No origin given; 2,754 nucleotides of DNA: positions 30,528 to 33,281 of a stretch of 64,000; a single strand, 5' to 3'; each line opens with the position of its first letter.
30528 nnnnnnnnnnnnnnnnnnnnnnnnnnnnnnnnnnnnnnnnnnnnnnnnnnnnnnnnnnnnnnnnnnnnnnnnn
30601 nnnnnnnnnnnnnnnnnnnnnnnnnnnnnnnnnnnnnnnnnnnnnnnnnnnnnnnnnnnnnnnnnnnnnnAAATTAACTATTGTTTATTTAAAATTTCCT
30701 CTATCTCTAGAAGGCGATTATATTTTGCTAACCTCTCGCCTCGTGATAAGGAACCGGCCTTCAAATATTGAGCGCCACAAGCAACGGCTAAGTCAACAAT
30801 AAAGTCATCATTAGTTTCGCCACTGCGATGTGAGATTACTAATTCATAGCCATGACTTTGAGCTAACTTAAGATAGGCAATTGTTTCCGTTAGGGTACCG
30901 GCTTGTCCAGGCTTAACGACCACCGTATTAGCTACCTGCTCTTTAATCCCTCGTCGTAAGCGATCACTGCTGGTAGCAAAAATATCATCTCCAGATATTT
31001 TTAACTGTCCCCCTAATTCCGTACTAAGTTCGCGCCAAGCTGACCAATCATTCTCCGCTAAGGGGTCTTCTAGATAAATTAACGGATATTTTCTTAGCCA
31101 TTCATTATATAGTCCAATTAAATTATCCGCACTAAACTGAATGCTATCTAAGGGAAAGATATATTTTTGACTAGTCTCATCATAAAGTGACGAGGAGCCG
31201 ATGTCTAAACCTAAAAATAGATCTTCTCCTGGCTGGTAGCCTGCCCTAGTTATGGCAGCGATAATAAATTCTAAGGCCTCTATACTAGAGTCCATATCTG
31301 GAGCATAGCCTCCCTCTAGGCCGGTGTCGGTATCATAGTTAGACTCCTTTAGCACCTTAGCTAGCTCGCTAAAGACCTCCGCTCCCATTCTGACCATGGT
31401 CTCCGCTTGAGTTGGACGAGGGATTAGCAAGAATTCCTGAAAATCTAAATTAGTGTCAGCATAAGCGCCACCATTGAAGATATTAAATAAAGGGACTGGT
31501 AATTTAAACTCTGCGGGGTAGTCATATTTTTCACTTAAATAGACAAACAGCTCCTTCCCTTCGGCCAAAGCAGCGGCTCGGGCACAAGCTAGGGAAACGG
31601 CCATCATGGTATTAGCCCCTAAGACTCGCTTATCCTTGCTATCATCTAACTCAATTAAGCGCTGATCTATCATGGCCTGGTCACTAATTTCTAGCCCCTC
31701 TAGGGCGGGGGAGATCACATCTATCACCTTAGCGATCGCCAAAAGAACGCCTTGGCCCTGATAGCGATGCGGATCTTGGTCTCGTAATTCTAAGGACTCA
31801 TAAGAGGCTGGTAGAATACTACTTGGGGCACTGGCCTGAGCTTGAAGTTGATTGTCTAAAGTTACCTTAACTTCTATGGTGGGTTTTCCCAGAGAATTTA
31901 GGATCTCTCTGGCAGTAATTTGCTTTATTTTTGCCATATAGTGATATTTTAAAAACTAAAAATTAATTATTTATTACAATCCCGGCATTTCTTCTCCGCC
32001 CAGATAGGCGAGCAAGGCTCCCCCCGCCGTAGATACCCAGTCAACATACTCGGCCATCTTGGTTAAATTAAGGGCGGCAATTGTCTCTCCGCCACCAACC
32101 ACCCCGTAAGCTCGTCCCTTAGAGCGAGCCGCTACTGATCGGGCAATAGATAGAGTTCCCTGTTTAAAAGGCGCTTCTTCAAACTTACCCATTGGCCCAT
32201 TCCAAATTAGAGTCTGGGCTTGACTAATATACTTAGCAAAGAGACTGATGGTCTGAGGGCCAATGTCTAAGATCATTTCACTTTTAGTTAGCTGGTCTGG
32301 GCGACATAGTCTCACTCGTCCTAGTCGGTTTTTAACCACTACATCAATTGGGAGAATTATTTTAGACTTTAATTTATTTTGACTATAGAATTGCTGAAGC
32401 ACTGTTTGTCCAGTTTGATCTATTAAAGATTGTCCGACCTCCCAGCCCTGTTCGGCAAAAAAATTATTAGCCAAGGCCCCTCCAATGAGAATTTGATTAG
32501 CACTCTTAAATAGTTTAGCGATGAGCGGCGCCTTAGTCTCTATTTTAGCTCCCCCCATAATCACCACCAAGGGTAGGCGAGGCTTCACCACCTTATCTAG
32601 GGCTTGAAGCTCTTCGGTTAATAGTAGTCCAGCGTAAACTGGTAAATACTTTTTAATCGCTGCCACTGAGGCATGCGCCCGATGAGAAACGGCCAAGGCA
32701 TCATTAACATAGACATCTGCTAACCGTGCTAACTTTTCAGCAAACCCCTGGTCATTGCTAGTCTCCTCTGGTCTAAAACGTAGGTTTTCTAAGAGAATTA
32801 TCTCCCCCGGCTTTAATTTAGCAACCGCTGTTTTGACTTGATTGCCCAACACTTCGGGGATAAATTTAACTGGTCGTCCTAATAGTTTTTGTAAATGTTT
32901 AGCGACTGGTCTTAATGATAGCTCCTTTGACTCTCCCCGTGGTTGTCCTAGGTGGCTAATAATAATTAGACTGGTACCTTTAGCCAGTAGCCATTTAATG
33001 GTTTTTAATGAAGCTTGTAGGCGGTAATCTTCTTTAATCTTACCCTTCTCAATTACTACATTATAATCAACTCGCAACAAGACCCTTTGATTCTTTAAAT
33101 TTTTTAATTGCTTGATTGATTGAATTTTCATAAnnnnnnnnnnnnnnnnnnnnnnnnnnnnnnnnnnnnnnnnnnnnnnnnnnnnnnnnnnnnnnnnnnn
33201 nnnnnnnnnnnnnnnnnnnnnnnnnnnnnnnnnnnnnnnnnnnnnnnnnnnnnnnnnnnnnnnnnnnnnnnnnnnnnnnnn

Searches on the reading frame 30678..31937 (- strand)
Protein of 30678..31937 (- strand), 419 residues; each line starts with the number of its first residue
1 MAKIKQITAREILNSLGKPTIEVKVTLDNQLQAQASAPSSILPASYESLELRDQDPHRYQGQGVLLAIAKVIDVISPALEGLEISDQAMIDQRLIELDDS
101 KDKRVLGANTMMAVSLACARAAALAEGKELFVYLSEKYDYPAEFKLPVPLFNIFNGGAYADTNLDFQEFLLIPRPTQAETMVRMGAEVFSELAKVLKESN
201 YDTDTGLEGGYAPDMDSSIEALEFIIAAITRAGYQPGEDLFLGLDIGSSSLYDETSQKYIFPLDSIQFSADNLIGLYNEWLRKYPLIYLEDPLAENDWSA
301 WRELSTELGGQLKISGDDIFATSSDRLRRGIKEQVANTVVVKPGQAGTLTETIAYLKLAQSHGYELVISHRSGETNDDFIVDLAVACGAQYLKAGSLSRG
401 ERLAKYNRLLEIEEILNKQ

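Call 64: search_protein_families(library=pfam, proteins=[window:30678-31937:-], max_evalue=0.00001)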
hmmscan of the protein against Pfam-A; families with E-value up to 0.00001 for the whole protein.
window:30678-31937:- (419 aa): 3 families
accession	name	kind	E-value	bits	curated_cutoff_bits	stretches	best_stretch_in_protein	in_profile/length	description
PF00113.28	Enolase_C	-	1.7e-84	284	21.5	1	144-417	2-282/296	Enolase, C-terminal TIM barrel domain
PF03952.21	Enolase_N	-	1.1e-40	139.3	35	1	4-134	1-131/131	Enolase, N-terminal domain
PF13378.12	MR_MLE_C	-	6.4e-07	29.7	29.4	1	281-374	67-158/219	Enolase C-terminal domain-like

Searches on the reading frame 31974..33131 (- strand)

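Call 64: search_protein_families(library=pfam, proteins=[window:31974-33131:-], max_evalue=0.00001)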
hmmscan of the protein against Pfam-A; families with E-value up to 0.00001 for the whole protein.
window:31974-33131:- (385 aa): 1 family
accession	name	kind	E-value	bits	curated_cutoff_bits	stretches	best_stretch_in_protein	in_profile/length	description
PF00162.24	PGK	-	1.9e-127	425.8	27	1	11-380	5-379/379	Phosphoglycerate kinase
